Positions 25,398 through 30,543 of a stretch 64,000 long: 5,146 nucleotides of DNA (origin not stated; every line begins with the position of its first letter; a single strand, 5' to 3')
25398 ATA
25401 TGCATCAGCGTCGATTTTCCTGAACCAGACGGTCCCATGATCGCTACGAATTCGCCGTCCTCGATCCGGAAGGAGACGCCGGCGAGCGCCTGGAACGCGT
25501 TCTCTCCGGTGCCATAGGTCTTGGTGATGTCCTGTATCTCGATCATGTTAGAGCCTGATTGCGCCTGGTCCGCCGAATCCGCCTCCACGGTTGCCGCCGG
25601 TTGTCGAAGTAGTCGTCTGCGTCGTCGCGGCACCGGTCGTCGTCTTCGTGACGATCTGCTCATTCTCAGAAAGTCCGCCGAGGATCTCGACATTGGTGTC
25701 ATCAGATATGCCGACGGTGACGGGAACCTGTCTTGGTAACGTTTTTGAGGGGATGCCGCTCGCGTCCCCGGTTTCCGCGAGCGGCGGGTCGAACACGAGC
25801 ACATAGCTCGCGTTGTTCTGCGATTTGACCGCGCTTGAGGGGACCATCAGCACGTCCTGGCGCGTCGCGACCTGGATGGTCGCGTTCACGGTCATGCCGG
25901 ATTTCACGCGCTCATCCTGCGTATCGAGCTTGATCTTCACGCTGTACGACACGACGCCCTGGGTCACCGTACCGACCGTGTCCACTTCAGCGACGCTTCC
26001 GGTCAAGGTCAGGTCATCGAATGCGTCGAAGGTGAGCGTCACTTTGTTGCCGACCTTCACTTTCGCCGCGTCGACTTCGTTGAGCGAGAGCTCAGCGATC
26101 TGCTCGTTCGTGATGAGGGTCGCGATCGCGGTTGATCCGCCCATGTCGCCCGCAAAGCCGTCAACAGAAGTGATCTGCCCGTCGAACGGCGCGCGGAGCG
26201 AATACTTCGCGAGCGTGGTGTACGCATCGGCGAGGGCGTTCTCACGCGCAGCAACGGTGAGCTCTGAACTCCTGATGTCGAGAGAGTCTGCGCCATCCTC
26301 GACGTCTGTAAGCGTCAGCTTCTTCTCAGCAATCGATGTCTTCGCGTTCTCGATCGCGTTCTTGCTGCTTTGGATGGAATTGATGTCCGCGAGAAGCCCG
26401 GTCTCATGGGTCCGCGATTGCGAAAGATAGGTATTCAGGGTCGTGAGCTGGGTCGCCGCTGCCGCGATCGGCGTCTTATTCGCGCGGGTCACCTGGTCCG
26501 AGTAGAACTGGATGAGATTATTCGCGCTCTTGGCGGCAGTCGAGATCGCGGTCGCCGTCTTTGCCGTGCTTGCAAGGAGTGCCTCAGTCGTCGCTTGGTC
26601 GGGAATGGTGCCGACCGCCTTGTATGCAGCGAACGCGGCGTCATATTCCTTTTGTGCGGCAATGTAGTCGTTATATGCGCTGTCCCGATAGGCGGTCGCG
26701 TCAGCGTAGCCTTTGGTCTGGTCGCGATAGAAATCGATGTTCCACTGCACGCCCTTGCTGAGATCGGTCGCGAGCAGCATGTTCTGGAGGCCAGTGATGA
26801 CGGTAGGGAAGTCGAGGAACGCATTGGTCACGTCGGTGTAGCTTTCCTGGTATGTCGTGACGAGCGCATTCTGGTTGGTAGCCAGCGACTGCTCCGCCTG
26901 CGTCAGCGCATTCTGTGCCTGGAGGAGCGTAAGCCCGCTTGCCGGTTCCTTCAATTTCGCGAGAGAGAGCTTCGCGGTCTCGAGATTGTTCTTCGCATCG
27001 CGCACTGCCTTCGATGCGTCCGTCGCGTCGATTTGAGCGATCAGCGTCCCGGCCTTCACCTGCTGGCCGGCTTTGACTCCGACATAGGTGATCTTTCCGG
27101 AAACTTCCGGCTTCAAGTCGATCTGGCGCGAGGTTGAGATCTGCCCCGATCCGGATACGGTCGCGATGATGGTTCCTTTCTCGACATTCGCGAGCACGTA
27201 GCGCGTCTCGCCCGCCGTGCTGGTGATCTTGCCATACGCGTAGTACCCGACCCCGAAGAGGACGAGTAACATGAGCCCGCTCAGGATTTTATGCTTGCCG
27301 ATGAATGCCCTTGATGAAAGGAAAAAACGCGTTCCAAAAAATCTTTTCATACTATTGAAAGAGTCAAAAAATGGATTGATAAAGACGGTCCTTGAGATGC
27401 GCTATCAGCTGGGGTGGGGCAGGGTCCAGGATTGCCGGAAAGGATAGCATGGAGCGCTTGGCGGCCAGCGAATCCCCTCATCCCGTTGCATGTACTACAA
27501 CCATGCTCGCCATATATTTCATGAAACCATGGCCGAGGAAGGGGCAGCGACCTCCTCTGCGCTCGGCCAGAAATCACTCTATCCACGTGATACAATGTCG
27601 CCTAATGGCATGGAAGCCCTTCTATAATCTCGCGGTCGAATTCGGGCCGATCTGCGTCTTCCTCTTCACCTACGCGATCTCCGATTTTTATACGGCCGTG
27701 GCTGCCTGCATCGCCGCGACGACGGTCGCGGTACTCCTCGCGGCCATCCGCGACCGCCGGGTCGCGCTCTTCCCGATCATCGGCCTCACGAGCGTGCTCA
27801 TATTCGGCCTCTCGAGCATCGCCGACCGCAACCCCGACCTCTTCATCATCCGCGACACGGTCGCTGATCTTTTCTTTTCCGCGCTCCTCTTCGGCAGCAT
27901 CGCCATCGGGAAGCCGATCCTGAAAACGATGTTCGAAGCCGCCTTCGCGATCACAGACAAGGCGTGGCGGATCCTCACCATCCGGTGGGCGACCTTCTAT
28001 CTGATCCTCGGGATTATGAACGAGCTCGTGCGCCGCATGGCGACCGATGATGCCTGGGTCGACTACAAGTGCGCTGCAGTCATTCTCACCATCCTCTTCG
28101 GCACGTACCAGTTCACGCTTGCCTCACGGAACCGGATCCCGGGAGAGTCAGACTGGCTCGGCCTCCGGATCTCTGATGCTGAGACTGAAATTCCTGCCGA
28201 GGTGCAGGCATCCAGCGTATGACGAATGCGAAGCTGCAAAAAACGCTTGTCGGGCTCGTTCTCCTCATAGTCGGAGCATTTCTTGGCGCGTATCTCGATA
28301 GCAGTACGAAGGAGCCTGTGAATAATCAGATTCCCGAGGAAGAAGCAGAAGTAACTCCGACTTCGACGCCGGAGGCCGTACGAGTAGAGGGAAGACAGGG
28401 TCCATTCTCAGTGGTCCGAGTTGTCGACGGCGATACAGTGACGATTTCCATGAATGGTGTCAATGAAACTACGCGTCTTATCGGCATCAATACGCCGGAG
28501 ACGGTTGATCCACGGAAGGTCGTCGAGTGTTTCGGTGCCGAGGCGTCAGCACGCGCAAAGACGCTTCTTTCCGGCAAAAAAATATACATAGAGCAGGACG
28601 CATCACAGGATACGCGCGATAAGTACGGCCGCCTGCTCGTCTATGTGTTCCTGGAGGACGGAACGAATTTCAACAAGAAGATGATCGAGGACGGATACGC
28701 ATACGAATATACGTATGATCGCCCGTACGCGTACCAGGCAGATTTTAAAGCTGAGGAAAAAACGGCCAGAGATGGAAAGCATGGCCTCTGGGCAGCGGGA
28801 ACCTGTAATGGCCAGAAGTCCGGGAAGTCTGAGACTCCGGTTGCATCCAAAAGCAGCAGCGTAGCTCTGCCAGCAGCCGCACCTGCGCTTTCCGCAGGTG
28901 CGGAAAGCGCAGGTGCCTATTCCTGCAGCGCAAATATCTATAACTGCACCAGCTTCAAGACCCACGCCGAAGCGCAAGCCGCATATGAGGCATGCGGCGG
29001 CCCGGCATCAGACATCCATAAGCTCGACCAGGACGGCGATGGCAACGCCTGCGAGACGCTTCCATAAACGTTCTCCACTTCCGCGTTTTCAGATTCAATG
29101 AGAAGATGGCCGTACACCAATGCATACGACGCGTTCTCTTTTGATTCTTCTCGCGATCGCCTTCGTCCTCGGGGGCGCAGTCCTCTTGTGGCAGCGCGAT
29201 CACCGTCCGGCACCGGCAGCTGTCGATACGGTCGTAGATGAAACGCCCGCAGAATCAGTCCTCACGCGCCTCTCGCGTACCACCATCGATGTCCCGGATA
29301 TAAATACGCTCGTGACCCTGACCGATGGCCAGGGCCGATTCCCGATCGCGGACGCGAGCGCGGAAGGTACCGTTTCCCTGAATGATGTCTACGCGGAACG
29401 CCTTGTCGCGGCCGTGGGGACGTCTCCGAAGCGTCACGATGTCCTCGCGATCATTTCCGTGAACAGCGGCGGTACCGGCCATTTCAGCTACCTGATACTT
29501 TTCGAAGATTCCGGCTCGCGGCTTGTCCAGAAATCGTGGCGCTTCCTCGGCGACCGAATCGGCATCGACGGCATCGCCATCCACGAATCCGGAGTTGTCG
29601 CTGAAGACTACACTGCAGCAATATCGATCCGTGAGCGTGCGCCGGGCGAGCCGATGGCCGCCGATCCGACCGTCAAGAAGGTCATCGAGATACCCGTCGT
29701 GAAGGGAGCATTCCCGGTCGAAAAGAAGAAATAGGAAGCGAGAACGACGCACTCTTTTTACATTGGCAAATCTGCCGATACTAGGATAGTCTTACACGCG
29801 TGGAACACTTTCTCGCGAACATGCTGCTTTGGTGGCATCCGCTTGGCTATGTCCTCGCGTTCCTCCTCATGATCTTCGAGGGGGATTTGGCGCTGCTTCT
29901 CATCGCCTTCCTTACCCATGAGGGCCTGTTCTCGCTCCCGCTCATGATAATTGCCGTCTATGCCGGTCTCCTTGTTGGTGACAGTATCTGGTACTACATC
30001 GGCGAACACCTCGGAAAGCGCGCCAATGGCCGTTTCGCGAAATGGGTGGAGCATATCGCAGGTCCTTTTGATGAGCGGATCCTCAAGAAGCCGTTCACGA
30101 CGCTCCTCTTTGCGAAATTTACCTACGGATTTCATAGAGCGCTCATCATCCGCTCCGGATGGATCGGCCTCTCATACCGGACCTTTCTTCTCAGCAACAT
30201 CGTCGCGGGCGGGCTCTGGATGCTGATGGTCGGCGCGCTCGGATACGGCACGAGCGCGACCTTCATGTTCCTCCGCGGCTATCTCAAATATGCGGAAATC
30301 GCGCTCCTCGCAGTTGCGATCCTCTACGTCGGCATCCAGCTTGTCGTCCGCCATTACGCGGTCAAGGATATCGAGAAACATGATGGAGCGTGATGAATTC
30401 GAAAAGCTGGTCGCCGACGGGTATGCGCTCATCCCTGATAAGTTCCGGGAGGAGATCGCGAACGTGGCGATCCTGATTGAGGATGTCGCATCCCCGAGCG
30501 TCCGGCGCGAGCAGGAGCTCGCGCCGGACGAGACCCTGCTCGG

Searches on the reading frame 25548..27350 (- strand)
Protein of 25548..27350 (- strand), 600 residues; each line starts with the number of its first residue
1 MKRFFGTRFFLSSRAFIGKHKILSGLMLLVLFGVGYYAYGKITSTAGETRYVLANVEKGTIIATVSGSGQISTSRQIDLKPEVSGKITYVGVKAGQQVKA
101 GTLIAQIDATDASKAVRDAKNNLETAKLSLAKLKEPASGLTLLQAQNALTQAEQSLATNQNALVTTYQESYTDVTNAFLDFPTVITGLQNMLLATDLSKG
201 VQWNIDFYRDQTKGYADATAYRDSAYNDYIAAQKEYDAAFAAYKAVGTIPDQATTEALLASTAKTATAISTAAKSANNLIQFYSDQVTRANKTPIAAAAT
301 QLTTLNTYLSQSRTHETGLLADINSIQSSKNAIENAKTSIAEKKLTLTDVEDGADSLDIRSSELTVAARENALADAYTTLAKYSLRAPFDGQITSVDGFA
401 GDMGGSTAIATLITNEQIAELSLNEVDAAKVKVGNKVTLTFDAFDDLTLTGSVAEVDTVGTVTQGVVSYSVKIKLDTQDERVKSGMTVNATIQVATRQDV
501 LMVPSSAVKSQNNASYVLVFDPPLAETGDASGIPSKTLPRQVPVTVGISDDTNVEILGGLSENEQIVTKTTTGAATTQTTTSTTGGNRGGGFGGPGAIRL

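Call 36: search_protein_families(library=pfam, proteins=[window:25548-27350:-], max_evalue=0.001)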
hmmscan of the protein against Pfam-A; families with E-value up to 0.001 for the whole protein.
window:25548-27350:- (600 aa): 3 families
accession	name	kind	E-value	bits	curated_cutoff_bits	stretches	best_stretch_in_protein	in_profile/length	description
PF13437.12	HlyD_3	-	7.3e-14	52.8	22.2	1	385-483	2-104/106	HlyD family secretion protein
PF13533.13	Biotin_lipoyl_2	-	2.6e-08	33.9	29.8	1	80-108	4-32/32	Biotin-lipoyl like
PF16576.10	HlyD_D23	-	4.9e-08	33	30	1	278-488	47-214/214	Barrel-sandwich domain of CusB or HlyD membrane-fusion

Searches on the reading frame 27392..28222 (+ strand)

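Call 34: search_protein_families(library=pfam, proteins=[window:27392-28222:+], max_evalue=0.001)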
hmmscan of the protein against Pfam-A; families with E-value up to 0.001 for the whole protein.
window:27392-28222:+ (276 aa): 1 family
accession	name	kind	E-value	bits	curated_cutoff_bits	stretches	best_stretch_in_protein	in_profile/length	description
PF04279.20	IspA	-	3.1e-34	119.1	28.7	1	80-245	3-170/176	Intracellular septation protein A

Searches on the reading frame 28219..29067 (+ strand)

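Call 34: search_protein_families(library=pfam, proteins=[window:28219-29067:+], max_evalue=0.001)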
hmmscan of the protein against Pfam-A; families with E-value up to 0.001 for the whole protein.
window:28219-29067:+ (282 aa): 2 families
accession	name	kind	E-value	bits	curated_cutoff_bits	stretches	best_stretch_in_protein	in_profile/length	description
PF00565.23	SNase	-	2.2e-24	86.4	21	1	85-192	2-106/107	Staphylococcal nuclease homologue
PF05901.16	Excalibur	-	0.0002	22.1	22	1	242-279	3-36/36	Excalibur calcium-binding domain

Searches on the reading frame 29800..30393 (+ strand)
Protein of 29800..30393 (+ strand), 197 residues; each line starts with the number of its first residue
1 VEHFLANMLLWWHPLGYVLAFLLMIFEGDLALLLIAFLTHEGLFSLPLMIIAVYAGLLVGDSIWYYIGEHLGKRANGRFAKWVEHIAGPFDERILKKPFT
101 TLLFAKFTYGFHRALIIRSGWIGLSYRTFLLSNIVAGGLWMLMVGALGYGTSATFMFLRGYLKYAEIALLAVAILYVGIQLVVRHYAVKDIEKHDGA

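Call 34: search_protein_families(library=pfam, proteins=[window:29800-30393:+], max_evalue=0.001)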
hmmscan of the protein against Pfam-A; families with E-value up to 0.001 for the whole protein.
window:29800-30393:+ (197 aa): 1 family
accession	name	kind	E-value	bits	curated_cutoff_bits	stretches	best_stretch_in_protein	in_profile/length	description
PF09335.16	VTT_dom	-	3.4e-09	37.7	33.9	1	43-149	13-122/123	VTT domain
